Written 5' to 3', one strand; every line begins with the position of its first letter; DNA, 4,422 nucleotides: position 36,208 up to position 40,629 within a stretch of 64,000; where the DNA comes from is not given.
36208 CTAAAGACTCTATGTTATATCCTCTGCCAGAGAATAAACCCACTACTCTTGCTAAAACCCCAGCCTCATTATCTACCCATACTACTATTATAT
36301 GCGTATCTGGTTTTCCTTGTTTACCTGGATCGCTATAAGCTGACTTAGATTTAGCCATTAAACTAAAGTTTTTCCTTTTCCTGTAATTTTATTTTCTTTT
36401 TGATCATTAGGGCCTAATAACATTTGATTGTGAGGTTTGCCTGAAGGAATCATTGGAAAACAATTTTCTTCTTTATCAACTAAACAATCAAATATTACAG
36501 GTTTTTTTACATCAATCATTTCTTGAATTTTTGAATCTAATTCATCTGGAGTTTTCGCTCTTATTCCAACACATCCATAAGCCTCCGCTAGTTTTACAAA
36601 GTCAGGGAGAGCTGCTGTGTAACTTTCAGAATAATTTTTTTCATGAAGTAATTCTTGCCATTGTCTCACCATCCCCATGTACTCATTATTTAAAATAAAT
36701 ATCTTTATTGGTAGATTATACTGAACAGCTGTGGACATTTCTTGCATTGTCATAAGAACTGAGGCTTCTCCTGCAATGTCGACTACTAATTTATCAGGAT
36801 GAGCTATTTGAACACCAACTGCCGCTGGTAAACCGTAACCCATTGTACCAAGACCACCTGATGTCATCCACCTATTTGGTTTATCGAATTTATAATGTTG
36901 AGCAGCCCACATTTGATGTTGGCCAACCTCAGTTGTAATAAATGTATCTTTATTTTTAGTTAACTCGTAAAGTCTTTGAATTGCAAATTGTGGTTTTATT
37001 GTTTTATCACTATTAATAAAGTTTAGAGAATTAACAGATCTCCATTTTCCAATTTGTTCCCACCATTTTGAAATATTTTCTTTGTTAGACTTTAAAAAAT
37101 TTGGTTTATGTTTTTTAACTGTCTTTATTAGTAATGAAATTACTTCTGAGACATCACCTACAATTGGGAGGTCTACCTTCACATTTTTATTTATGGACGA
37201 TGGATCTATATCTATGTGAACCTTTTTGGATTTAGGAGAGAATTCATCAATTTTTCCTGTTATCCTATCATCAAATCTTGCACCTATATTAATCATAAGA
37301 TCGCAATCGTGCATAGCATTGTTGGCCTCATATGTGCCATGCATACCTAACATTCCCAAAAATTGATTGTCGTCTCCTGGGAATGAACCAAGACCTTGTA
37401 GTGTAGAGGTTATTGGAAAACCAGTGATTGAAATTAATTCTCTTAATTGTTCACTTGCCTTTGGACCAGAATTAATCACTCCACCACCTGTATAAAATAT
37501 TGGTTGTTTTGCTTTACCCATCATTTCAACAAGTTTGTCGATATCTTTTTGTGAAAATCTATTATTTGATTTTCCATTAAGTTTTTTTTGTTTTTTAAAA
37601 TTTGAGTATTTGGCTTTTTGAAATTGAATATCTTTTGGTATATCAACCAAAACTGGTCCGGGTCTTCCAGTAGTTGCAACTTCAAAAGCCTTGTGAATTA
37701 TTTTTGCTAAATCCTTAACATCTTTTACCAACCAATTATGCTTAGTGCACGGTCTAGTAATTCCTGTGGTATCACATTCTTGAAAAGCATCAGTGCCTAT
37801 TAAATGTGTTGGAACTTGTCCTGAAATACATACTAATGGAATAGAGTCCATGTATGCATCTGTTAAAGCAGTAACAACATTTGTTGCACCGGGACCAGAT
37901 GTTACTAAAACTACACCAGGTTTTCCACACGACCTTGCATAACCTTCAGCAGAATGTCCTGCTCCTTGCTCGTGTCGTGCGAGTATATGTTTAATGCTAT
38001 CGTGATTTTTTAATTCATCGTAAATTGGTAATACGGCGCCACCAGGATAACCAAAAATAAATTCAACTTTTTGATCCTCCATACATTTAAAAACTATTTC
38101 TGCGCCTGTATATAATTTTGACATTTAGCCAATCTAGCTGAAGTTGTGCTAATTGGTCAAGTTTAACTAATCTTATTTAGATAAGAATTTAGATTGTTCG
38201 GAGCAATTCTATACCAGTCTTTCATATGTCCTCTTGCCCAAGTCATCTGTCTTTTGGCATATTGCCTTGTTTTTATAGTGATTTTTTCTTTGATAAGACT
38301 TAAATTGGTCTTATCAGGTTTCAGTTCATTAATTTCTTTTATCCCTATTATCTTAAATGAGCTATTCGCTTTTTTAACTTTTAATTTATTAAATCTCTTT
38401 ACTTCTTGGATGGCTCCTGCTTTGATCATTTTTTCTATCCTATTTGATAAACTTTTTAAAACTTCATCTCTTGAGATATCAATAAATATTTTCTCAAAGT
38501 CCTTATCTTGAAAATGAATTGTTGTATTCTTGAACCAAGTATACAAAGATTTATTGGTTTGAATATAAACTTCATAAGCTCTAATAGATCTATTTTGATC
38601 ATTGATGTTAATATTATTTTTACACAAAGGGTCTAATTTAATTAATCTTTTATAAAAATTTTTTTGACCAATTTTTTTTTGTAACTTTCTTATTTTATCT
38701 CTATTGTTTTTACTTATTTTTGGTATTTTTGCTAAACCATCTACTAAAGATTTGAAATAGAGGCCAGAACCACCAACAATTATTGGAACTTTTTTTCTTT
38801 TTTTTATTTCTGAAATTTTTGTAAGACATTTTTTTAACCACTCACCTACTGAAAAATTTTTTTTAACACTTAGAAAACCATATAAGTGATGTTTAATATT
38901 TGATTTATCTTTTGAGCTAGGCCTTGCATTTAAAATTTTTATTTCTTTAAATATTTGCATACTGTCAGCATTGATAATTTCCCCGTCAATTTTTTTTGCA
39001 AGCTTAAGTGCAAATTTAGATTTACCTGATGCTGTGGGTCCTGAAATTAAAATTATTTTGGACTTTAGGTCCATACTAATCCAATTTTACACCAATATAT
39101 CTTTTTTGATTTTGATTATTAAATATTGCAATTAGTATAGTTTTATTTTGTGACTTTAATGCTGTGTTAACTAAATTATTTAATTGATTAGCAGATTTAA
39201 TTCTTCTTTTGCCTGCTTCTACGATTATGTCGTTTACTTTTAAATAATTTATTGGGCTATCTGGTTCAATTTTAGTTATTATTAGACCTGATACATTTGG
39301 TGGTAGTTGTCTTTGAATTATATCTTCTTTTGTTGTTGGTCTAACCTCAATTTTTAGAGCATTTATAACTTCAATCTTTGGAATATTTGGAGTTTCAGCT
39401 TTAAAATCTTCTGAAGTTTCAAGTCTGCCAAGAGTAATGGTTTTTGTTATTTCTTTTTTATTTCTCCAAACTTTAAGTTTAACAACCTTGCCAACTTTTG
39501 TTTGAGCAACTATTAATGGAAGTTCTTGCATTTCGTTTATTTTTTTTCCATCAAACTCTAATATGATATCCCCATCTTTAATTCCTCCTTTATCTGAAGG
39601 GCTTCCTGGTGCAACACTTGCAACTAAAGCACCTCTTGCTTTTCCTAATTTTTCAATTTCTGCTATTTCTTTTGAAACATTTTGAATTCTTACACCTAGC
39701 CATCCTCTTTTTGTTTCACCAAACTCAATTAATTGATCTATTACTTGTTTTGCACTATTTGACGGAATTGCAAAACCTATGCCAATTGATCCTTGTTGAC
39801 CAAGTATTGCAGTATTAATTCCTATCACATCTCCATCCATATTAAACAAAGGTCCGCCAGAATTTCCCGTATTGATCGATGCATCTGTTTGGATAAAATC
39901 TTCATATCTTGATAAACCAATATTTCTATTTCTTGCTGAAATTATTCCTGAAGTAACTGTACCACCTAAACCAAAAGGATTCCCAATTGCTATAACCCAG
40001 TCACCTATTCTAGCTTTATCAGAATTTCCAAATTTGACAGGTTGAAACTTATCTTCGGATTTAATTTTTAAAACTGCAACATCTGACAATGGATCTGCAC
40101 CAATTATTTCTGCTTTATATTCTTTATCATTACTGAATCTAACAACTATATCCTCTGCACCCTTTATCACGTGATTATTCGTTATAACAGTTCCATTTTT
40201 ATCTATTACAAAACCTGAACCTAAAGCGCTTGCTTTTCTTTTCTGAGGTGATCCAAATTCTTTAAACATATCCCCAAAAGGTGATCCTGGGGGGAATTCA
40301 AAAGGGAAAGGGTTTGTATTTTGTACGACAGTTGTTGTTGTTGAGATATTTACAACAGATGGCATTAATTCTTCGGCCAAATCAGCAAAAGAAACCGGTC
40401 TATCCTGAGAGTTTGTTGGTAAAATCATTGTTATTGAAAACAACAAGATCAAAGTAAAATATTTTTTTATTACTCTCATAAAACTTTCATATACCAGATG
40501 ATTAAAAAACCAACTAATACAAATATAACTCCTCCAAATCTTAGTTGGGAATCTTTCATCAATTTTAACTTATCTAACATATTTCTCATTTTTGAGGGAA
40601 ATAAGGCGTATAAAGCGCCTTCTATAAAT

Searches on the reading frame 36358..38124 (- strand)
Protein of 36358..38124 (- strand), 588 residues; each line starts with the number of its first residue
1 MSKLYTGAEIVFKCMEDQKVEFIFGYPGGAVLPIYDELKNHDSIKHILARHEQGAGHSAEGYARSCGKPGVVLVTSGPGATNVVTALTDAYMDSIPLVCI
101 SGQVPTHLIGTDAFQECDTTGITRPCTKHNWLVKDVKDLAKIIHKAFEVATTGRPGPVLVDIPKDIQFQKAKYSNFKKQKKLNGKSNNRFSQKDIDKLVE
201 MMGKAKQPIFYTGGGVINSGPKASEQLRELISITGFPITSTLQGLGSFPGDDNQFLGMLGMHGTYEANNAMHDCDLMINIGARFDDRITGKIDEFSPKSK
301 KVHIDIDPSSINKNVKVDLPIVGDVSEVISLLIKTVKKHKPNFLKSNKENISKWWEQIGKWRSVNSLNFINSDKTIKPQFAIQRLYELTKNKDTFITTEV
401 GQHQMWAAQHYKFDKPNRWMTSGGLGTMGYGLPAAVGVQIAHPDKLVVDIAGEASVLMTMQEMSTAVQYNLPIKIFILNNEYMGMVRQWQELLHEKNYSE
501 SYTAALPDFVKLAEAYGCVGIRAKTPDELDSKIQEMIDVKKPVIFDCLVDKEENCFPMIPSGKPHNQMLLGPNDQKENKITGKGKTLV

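Call 56: search_protein_families(library=pfam, proteins=[window:36358-38124:-], max_evalue=1e-8)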
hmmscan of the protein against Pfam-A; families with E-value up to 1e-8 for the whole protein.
window:36358-38124:- (588 aa): 3 families
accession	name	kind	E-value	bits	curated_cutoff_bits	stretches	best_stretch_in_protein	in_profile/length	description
PF02775.26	TPP_enzyme_C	-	1.7e-55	187.4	21.9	1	400-547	2-151/151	Thiamine pyrophosphate enzyme, C-terminal TPP binding domain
PF00205.28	TPP_enzyme_M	-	1.1e-45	155.1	30.4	1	195-330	1-135/137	Thiamine pyrophosphate enzyme, central domain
PF02776.23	TPP_enzyme_N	-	5.8e-41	139.4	26.8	1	6-121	2-118/119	Thiamine pyrophosphate enzyme, N-terminal TPP binding domain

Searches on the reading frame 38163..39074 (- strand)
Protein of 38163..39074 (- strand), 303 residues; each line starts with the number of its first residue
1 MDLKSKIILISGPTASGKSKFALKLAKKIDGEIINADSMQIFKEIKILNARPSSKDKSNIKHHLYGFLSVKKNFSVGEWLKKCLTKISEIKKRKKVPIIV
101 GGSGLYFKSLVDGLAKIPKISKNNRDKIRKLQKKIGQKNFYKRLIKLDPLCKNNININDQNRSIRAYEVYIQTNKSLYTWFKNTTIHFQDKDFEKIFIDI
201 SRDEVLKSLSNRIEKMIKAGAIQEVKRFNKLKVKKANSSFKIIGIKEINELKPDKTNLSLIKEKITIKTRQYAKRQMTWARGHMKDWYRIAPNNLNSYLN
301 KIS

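Call 56: search_protein_families(library=pfam, proteins=[window:38163-39074:-], max_evalue=1e-8)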
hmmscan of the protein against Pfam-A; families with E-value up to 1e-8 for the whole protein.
window:38163-39074:- (303 aa): 1 family
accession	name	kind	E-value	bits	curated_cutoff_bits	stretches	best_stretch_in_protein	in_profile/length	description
PF01715.23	IPPT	-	1.1e-62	212.3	23.6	1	40-281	1-241/243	IPP transferase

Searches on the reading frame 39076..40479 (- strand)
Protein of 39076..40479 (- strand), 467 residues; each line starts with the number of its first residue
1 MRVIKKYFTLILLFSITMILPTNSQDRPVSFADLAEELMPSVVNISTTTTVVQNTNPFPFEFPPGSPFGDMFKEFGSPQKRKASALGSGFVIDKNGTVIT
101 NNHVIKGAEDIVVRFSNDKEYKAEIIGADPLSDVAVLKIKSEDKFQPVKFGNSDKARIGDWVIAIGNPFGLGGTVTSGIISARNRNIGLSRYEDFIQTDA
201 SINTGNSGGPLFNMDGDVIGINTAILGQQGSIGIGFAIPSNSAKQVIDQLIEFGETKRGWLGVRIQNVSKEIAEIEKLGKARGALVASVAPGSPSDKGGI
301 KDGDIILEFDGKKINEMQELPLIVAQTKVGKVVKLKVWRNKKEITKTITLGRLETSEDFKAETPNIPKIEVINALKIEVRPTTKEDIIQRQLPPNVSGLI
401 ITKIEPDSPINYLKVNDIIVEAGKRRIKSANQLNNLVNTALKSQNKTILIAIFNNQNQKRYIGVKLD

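Call 56: search_protein_families(library=pfam, proteins=[window:39076-40479:-], max_evalue=1e-8)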
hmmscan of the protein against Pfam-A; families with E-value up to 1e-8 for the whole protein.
window:39076-40479:- (467 aa): 5 families
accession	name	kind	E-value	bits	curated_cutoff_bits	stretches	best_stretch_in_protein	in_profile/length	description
PF13365.12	Trypsin_2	-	2.9e-37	129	27.6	1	87-221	1-144/144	Trypsin-like peptidase domain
PF00089.32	Trypsin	-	5.4e-23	82.4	20.6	1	85-247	25-220/220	Trypsin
PF13180.12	PDZ_2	-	3e-21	75.9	27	1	260-350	2-80/80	PDZ domain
PF00595.29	PDZ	-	1.1e-13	51.8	23.2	1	255-337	7-80/81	PDZ domain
PF17820.7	PDZ_6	-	7.8e-13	48.4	27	1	286-339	2-54/54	PDZ domain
